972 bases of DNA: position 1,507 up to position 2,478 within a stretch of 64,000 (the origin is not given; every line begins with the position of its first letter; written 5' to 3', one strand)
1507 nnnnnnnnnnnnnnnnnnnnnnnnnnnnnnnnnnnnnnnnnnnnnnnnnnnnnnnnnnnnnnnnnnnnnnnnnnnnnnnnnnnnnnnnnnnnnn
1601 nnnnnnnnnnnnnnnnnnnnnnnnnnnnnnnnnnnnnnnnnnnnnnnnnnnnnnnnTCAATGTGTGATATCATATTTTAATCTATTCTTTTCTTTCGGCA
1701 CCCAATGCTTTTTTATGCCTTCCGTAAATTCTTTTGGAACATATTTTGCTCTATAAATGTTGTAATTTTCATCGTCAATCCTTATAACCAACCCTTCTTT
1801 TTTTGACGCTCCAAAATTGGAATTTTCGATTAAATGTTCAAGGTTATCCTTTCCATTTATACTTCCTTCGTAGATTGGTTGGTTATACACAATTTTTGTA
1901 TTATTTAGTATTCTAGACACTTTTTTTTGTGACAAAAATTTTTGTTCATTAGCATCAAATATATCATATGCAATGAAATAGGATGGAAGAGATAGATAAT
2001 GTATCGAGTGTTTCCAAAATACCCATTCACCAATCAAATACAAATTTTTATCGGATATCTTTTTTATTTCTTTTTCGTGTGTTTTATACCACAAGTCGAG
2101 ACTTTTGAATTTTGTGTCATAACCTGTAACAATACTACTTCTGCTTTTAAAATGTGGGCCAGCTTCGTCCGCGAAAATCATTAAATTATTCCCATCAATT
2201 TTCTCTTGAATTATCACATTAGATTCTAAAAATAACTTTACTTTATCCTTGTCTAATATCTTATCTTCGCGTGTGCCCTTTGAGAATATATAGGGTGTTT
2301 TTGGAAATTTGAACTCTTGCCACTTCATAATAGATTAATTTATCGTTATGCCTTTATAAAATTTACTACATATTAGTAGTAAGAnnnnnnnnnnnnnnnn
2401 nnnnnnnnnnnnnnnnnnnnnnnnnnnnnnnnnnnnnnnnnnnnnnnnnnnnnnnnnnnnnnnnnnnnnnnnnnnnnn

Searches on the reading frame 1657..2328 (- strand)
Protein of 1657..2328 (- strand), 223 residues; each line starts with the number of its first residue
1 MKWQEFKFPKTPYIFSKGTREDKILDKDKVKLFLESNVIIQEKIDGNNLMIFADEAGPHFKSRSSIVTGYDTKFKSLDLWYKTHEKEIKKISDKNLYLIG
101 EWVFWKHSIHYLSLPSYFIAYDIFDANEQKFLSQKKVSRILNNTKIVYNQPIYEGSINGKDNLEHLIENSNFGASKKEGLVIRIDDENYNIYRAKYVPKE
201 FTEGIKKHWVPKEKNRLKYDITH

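Call 3: search_protein_families(library=pfam, proteins=[window:1657-2328:-], max_evalue=0.1)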
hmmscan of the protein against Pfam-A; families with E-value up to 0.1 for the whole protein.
window:1657-2328:- (223 aa): 2 families
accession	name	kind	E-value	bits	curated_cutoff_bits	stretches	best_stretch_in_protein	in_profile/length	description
PF09414.15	RNA_ligase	-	1.1e-24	87.9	27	1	37-197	2-171/171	RNA ligase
PF01186.22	Lysyl_oxidase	-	0.087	12.9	20.4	0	101-147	77-122/204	Lysyl oxidase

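Call 4: search_protein_families(library=ncbifam, proteins=[window:1657-2328:-], max_evalue=0.1)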
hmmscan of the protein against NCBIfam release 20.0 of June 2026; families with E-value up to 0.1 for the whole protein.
window:1657-2328:- (223 aa): 3 families
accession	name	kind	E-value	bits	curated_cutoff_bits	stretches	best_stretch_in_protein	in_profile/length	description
TIGR01209.1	TIGR01209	hypoth_equivalog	8.4e-05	21.5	136.9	1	31-198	74-237/375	RNA ligase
NF006592.0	PRK09125.1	equivalog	0.053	12.5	200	1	119-197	118-197/283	DNA ligase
NF058644.1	CurcmRedCuraProt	equivalog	0.059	12.4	440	1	118-174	274-328/336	NADPH-dependent curcumin/dihydrocurcumin reductase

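Call 5: search_solved_structures(query=window:1657-2328:-, max_evalue=1, show_alignments=2)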
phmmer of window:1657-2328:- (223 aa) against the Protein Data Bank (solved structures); distinct sequences matched with E-value up to 1: 0.

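Call 7: search_protein_families(library=phrogs, proteins=[window:1657-2328:-], max_evalue=0.1)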
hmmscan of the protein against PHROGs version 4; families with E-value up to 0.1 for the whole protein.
window:1657-2328:- (223 aa): 3 families
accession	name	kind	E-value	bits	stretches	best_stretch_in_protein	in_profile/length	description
phrog_24030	-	DNA, RNA and nucleotide metabolism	4.1e-19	70.1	1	5-212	133-333/342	RNA ligase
phrog_34045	-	unknown function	7.9e-13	49.5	1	1-212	2-203/219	-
phrog_548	-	DNA, RNA and nucleotide metabolism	2.7e-12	47.5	1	7-214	5-246/341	RNA ligase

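Call 8: search_protein_families(library=padloc, proteins=[window:1657-2328:-], max_evalue=0.1)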
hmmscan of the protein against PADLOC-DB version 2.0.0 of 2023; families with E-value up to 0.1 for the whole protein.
window:1657-2328:- (223 aa): 0 families

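Call 9: find_homologous_proteins(query=window:1657-2328:-)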
Query window:1657-2328:- (223 aa): 3 proteins with E <= 0.001 among 146 candidates.
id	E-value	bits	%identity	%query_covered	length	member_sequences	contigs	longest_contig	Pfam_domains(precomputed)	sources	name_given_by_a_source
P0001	3.4e-145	499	100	100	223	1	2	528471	PF09414.16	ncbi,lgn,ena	-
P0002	1.3e-91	324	67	96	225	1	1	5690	PF09414.16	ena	-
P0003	6.4e-87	309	64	97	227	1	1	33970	PF09414.16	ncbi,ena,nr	ncbi:MAG: RNA ligase family protein [Nanoarchaeota archaeon]|nr:RNA ligase family protein [Nanoarcha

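Call 11: find_encoding_contigs(protein=P0003, flank=6000)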
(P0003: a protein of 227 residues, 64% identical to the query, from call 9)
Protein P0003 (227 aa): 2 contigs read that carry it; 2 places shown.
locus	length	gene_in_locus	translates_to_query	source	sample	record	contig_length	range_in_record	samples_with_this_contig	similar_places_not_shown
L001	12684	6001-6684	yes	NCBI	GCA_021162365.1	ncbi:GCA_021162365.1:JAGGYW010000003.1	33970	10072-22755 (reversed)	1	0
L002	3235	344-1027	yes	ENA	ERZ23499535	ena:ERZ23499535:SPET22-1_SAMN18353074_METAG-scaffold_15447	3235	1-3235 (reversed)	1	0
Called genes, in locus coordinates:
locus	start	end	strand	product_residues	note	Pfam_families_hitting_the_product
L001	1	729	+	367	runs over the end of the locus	PF01490:Aa_trans, PF03222:Trp_Tyr_perm, PF13520:AA_permease_2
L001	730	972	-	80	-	-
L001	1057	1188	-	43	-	PF08271:Zn_Ribbon_TF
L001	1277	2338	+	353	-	PF26356:Pelota_N, PF03464:eRF1_2, PF03465:eRF1_3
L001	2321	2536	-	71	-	-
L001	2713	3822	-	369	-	PF07690:MFS_1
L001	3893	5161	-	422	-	PF01336:tRNA_anti-codon, PF00152:tRNA-synt_2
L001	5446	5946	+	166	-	-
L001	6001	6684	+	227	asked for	PF09414:RNA_ligase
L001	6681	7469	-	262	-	-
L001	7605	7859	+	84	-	-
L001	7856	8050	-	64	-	-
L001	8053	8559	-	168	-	-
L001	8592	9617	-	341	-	-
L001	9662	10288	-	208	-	PF13489:Methyltransf_23 (weak), PF01170:UPF0020 (faint), PF05175:MTS, PF01728:FtsJ (weak), PF03602:Cons_hypoth95 (weak), PF06325:PrmA, PF13847:Methyltransf_31, PF13649:Methyltransf_25, +1 more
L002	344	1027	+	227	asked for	PF09414:RNA_ligase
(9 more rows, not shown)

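Call 12: find_encoding_contigs(protein=P0002, flank=6000)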
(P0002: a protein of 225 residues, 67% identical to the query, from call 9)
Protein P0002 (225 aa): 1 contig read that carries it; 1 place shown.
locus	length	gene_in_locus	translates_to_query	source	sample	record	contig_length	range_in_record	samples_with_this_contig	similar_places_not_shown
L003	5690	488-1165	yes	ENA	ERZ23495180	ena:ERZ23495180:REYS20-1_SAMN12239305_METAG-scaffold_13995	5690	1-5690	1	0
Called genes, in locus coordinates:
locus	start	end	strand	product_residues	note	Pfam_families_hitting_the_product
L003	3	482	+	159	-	?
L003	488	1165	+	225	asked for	PF09414:RNA_ligase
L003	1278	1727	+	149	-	-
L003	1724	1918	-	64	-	-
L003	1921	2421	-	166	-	-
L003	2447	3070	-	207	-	PF01170:UPF0020 (weak), PF05175:MTS, PF13489:Methyltransf_23 (weak), PF03602:Cons_hypoth95 (weak), PF06325:PrmA, PF13847:Methyltransf_31, PF08241:Methyltransf_11 (weak), PF13649:Methyltransf_25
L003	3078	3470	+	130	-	-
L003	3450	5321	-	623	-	PF02934:GatB_N, PF02938:GAD, PF02637:GatB_Yqey, PF09424:YqeY (faint)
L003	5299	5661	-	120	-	-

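Call 13: find_encoding_contigs(protein=P0001, flank=8000)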
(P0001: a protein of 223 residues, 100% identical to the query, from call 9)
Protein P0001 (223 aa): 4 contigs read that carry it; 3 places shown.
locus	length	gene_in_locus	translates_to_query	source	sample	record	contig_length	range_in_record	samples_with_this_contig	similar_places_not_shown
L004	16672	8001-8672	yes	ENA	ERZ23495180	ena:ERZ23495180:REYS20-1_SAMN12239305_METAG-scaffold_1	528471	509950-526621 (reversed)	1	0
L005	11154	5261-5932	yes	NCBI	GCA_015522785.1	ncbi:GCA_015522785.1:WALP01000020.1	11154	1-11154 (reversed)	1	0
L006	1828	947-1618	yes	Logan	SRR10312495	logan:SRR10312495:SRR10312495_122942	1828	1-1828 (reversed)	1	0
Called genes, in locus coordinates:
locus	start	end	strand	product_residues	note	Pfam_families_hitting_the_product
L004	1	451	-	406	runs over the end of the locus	PF00589:Phage_integrase, PF13240:Zn_Ribbon_1 (weak)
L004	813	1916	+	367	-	PF01490:Aa_trans, PF03222:Trp_Tyr_perm, PF13520:AA_permease_2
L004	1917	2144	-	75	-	-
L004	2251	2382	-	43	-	PF11781:Zn_ribbon_RRN7 (weak), PF13240:Zn_Ribbon_1 (faint), PF08271:Zn_Ribbon_TF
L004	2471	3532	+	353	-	PF26356:Pelota_N, PF03464:eRF1_2, PF03465:eRF1_3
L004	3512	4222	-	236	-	PF18765:Polbeta (faint)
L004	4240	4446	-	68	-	-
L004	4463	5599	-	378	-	PF07690:MFS_1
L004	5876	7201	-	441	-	PF01336:tRNA_anti-codon, PF00152:tRNA-synt_2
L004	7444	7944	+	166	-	-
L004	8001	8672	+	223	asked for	PF09414:RNA_ligase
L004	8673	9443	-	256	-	-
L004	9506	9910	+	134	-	-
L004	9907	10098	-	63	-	-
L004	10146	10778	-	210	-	PF01170:UPF0020, PF13489:Methyltransf_23 (weak), PF03602:Cons_hypoth95 (weak), PF05175:MTS, PF06325:PrmA, PF13847:Methyltransf_31, PF08241:Methyltransf_11 (weak), PF13649:Methyltransf_25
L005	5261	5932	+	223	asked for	PF09414:RNA_ligase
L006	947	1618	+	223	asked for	PF09414:RNA_ligase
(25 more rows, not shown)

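Call 19: search_solved_structures(query=A2, max_evalue=10, show_alignments=3)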
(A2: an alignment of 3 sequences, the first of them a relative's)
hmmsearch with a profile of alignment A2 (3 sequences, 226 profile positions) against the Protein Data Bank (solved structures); distinct sequences matched with E-value up to 10: 2.
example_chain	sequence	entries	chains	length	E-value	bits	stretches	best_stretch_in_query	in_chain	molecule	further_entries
3qwu_A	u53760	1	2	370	0.00073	22.3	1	36-198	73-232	DNA ligase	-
4d05_A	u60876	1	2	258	0.037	16.8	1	119-197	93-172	ATP-DEPENDENT DNA LIGASE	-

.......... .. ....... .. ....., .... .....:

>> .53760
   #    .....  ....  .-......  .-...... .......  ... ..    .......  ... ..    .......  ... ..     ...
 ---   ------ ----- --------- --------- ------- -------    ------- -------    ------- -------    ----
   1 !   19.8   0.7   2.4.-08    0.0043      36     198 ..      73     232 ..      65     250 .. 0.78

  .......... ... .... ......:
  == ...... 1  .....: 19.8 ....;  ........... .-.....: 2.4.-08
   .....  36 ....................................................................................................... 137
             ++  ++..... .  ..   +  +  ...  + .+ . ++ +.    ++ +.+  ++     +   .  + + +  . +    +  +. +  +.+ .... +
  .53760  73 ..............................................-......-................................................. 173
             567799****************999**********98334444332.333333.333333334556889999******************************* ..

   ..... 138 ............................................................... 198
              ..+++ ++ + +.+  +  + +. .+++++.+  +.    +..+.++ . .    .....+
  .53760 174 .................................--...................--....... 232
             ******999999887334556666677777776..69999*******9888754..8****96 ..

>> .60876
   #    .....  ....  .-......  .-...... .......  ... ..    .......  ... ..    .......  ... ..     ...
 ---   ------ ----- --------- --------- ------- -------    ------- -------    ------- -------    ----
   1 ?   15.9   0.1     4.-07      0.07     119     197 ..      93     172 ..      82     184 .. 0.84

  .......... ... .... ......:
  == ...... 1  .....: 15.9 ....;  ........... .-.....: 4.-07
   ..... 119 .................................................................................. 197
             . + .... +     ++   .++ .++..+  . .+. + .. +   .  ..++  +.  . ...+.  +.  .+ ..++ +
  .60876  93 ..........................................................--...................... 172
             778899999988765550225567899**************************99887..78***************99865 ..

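Call 21: find_related_loci(query=A2, collection=genome_contigs, flank=4000)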
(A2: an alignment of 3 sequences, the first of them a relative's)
Query A2 (223 aa) in genome_contigs; peptide patterns used: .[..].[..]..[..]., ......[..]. (x = any residue, [..] = any of these).
56 stretches matched a pattern; 1 encode a relative of the query (tblastn E <= 1e-3); 1 distinct loci.
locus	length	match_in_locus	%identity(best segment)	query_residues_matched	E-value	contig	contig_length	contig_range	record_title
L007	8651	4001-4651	64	1-216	5e-92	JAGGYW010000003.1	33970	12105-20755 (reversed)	MAG: Nanoarchaeota archaeon isolate AUK188 PB_MBMC_142_c_000000000010, whole genome shotgun sequence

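Call 44: predict_structure(alignment_id=A2)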
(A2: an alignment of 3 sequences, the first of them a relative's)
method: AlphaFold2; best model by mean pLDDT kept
length: 223 residues; sequences in the alignment: 3
mean_pLDDT: 41.4   pTM: 0.42
mean pLDDT of the five models: 41.4, 37.2, 36.4, 35.6, 31.3
residues with pLDDT >= 90: 0; 70-90: 2; 50-70: 62; < 50: 159
segments of 3 or more residues with pLDDT < 50: 1-20, 36-79, 100-120, 148-202, 208-223
pLDDT, mean of each block of 10 residues (from residue 1): 27 30 61 43 30 32 26 37 58 61 34 36 65 64 55 31 41 29 35 40 48 31 30
secondary structure, 60 per line:
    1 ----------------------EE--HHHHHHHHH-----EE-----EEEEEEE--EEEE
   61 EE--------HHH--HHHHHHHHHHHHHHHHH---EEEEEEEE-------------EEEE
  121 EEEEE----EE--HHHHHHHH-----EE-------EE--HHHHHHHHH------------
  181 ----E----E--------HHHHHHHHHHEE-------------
elements in order: H27-35 E48-54 E57-62 H76-92 E96-103 E117-125 H134-141 H160-168 H199-208

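Call 46: search_solved_structures(query=A5, max_evalue=10, show_alignments=4)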
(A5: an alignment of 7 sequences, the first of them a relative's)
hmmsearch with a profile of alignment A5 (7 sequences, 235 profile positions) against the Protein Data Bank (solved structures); distinct sequences matched with E-value up to 10: 6.
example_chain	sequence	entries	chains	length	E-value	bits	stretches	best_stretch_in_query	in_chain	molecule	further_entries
3qwu_A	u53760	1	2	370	8.8e-08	35.3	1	39-200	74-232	DNA ligase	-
8uce_A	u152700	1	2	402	0.049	16.5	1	29-186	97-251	ATP dependent DNA ligase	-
8ucf_A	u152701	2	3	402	0.061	16.2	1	28-186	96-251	ATP dependent DNA ligase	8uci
4d05_A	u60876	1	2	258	0.12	15.3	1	122-197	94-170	ATP-DEPENDENT DNA LIGASE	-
9syq_I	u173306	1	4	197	0.16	14.8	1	93-152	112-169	RNA polymerase II subunit A C-terminal domain phosphatase ssu72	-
2vug_A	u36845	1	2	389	0.22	14.4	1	32-185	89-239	PAB1020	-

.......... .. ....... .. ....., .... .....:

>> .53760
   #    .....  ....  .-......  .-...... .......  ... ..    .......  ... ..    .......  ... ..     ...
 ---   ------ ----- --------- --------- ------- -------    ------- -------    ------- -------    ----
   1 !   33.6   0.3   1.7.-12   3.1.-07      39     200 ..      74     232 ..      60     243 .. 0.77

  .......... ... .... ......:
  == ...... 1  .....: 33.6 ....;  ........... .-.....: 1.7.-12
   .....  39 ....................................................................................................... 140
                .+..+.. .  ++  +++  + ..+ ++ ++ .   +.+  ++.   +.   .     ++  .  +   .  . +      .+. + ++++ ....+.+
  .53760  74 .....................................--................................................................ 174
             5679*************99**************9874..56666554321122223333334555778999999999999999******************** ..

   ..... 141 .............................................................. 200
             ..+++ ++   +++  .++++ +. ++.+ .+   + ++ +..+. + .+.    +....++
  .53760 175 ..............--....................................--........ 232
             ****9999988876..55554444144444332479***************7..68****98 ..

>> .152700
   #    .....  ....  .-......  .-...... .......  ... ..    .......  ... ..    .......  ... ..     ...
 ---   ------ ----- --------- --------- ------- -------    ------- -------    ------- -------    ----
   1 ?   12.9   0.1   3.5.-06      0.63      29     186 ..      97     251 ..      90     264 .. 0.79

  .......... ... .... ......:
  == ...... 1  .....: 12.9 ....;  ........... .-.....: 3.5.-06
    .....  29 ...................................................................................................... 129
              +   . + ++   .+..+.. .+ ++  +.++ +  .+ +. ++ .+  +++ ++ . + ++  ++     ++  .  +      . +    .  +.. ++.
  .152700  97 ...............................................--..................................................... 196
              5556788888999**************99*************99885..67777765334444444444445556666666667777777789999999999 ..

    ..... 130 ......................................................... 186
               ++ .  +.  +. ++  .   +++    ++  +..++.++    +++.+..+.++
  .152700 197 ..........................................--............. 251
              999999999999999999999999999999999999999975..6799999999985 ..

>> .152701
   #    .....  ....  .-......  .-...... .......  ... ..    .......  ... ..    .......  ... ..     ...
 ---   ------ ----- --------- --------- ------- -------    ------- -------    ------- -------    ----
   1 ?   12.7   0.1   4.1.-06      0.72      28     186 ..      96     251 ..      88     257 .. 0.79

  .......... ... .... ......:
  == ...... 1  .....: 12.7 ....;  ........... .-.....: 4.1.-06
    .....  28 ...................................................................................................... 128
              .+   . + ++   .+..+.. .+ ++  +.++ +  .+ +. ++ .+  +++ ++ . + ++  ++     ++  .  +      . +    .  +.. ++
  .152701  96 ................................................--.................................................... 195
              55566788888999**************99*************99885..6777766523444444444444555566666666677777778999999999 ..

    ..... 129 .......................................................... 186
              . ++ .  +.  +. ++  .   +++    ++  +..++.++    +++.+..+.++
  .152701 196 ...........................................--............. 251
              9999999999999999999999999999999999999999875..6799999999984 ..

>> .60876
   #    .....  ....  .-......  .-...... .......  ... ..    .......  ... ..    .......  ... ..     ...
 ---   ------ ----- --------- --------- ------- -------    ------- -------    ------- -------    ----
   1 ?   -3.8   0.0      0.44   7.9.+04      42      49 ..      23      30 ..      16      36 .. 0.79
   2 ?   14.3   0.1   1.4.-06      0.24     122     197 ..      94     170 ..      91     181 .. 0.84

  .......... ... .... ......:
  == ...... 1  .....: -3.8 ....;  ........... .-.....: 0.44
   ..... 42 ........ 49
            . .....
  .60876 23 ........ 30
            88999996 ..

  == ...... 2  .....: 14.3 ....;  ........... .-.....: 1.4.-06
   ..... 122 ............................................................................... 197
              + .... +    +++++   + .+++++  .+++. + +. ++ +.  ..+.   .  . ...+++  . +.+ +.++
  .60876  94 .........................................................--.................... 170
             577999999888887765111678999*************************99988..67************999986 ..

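Call 56: find_related_loci(query=A5, collection=viral_contigs, flank=3500)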
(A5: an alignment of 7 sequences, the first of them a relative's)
Query A5 (223 aa) in viral_contigs; peptide patterns used: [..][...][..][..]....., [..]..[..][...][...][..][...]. (x = any residue, [..] = any of these).
600 stretches matched a pattern (row limit reached: there are more); 219 encode a relative of the query (tblastn E <= 1e-3); the best 80 are kept; 80 distinct loci.
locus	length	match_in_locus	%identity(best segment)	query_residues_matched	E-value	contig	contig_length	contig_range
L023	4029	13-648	27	6-209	1e-26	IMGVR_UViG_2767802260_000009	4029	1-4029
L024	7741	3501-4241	28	1-212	2e-21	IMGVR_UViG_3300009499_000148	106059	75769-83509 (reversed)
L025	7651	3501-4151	27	38-218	1e-19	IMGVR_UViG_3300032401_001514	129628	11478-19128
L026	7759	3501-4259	23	6-221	3e-16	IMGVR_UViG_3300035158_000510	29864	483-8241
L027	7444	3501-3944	31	38-183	2e-14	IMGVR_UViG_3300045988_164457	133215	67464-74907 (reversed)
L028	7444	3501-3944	31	38-183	4e-14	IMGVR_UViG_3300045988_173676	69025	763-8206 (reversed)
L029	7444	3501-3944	31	38-183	5e-14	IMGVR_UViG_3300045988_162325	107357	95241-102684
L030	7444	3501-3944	31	38-183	1e-13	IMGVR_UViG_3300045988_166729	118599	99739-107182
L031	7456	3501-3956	29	7-167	9e-14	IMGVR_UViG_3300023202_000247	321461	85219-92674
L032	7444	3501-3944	31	38-183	1e-13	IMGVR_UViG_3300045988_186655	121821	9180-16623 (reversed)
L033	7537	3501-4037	30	38-210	2e-13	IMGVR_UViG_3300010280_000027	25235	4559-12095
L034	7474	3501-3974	25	25-183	2e-13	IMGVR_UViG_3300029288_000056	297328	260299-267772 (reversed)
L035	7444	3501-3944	30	38-183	2e-13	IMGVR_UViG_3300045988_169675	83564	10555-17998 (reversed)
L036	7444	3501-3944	30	38-183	1e-12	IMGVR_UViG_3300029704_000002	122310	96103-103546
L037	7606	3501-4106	26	7-210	1e-12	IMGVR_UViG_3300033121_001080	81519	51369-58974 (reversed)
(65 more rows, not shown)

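Call 74: search_solved_structures(query=A8, max_evalue=10, show_alignments=2)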
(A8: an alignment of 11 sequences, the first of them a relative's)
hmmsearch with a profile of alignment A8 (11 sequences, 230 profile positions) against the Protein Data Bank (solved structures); distinct sequences matched with E-value up to 10: 17.
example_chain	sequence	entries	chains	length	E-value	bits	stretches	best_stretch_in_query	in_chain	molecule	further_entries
3qwu_A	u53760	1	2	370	6e-11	45.7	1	29-200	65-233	DNA ligase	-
8uce_A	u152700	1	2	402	0.00089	22.2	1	25-185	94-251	ATP dependent DNA ligase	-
8ucf_A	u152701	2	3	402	0.0013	21.7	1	26-185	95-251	ATP dependent DNA ligase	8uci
2vug_A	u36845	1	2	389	0.0077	19.2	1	32-71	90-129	PAB1020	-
8ucg_A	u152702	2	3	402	0.022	17.7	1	25-185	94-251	ATP dependent DNA ligase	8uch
5cot_A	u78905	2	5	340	0.035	17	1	37-186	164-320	Naegleria gruberi RNA ligase | RNA ligase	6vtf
6vt5_A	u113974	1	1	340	0.035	17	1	37-186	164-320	RNA Ligase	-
6vt3_A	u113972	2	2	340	0.041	16.8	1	37-185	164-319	RNA Ligase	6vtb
6vt4_A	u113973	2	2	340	0.049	16.5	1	37-186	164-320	RNA Ligase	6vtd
1s68_A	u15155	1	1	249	0.19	14.6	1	37-165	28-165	RNA Ligase 2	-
6vt9_A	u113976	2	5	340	0.24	14.3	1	39-185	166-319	RNA ligase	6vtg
6vt0_A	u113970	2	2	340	0.39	13.6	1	45-186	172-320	RNA Ligase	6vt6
5cou_A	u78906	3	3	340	0.42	13.5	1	45-186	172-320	Naegleria gruberi RNA ligase | RNA ligase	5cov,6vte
6vt8_A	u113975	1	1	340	0.54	13.1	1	37-184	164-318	RNA Ligase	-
6vt1_A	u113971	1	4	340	0.63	12.9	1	93-186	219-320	RNA Ligase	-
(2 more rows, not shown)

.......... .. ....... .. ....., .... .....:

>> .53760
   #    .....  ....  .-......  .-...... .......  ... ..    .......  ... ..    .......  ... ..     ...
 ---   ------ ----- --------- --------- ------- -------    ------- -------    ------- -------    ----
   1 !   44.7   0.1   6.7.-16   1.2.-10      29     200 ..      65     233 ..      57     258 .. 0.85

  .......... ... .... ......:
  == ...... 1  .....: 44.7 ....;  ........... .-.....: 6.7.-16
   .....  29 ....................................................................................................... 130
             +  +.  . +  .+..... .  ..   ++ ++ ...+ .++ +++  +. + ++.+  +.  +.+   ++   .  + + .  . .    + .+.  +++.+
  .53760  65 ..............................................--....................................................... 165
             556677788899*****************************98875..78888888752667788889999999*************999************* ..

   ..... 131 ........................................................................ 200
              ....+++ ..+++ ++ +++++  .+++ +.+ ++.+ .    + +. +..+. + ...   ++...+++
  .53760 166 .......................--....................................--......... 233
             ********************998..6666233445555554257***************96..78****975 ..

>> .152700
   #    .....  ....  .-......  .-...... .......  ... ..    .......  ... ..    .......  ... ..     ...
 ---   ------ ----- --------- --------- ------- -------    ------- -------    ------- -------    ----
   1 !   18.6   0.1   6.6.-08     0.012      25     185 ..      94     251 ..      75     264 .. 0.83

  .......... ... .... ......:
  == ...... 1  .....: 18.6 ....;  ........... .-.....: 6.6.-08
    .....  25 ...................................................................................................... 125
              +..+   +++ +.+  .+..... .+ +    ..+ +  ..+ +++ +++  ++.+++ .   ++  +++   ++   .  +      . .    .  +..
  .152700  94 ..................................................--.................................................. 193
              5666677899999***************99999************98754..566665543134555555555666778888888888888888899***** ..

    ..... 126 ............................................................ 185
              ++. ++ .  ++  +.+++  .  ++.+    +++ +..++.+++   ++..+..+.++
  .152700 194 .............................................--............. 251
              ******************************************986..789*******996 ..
